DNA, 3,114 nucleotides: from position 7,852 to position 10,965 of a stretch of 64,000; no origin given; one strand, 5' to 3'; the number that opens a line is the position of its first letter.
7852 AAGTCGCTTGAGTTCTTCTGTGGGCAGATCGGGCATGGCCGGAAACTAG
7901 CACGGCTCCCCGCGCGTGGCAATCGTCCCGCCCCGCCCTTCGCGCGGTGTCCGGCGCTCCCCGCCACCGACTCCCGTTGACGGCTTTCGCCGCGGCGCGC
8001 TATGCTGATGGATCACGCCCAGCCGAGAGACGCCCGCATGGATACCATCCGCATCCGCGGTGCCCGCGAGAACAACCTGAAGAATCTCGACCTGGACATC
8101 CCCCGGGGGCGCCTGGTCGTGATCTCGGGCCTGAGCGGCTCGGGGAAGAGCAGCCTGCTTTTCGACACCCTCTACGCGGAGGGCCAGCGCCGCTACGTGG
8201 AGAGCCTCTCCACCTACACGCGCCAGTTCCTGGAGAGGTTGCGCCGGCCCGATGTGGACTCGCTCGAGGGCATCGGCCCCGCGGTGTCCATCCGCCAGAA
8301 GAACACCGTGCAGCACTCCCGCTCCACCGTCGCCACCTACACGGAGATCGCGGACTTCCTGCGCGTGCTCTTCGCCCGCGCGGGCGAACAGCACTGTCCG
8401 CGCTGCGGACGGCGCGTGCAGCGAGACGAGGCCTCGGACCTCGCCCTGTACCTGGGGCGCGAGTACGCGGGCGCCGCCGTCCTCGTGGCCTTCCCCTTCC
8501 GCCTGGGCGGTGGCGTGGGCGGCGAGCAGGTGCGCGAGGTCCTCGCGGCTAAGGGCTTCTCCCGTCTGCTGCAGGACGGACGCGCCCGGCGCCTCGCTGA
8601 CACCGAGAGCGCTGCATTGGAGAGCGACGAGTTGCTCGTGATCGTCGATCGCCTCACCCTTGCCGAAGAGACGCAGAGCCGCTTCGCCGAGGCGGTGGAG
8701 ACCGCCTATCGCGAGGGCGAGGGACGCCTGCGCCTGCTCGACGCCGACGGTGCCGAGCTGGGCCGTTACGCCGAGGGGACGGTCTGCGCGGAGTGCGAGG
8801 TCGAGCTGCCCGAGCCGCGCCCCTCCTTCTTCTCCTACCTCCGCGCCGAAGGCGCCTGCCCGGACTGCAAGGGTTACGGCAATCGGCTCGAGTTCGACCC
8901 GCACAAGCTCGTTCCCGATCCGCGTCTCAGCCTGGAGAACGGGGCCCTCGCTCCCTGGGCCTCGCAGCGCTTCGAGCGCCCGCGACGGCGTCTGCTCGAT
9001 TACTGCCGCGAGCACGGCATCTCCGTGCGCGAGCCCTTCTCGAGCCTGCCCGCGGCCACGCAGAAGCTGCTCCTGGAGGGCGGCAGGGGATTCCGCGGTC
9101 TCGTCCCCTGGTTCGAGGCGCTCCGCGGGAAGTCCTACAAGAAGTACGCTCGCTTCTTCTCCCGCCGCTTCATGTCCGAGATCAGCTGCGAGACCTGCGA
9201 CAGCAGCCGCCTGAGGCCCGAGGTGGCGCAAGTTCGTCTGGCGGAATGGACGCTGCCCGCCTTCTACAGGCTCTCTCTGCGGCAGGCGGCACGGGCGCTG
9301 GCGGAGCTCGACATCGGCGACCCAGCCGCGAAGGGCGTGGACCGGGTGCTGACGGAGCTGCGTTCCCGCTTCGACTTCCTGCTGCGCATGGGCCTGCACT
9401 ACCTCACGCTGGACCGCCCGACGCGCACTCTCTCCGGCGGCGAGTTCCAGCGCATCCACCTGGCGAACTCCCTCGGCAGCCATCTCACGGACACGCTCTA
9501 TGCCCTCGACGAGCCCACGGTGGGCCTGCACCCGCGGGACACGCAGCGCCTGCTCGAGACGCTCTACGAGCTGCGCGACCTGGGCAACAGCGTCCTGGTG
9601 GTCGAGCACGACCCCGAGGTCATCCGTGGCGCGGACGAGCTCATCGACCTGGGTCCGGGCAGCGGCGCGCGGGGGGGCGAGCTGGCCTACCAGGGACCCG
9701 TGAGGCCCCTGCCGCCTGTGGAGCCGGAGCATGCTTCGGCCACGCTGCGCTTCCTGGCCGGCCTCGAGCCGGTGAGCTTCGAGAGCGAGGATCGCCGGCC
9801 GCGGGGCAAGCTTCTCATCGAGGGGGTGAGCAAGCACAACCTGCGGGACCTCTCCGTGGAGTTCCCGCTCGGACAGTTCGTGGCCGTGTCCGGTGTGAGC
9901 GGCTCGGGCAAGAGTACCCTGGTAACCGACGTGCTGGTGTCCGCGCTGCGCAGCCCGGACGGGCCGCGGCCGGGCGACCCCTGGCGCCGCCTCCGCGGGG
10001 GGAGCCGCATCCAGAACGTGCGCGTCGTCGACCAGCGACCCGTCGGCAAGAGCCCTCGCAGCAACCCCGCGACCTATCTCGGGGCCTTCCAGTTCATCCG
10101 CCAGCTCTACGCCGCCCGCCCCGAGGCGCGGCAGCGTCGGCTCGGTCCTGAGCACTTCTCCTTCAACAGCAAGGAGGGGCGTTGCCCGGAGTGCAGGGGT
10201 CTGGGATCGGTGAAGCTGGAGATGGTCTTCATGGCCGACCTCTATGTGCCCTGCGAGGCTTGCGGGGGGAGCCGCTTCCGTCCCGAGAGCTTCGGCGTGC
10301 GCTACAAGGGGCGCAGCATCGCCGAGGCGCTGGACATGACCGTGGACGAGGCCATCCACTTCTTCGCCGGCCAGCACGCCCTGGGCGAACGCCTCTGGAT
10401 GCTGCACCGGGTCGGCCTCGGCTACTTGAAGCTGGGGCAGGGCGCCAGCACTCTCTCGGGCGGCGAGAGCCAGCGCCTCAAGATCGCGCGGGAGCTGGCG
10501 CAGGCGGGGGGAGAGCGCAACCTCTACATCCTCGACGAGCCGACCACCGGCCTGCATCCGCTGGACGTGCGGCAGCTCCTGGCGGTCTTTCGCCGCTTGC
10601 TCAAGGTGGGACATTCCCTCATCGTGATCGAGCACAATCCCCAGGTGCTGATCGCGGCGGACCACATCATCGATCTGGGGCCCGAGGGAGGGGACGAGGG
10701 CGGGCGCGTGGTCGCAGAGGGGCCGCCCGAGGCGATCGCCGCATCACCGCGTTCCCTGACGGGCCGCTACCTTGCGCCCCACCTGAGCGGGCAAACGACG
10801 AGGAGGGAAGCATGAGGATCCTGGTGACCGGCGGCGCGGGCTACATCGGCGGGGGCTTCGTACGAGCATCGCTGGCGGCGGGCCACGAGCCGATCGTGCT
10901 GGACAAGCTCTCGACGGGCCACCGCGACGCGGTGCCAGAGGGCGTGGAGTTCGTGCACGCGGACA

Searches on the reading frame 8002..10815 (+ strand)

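Call 53: search_protein_families(library=pfam, proteins=[window:8002-10815:+], max_evalue=0.00001)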
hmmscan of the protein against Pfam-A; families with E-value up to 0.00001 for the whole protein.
window:8002-10815:+ (937 aa): 9 families
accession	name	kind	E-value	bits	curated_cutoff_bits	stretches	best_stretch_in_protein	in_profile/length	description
PF00005.33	ABC_tran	-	2.3e-23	83.8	25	0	801-849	89-137/137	ABC transporter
PF17755.6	UvrA_DNA-bind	-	2.6e-12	47.4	23.2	1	299-363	1-65/110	UvrA DNA-binding domain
PF17760.6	UvrA_inter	-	2e-09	37.7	23.3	1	178-246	37-106/109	UvrA interaction domain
PF20703.3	nSTAND1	-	9.3e-09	35.8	27.1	0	22-95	19-88/379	Novel STAND NTPase 1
PF02463.25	SMC_N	-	2.5e-08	34.1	40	0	328-549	135-210/220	RecF/RecN/SMC N terminal domain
PF13191.12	AAA_16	-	5e-08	34.1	32.6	0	33-90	21-84/167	AAA ATPase domain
PF13555.12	AAA_29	-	9.3e-07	28.9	27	0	619-642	17-43/61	P-loop containing region of AAA domain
PF13481.12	AAA_25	-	2.8e-06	27.5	27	0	621-661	29-68/195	AAA domain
PF13304.12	AAA_21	-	4.3e-06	27.4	27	0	496-541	257-303/304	AAA domain, putative AbiEii toxin, Type IV TA system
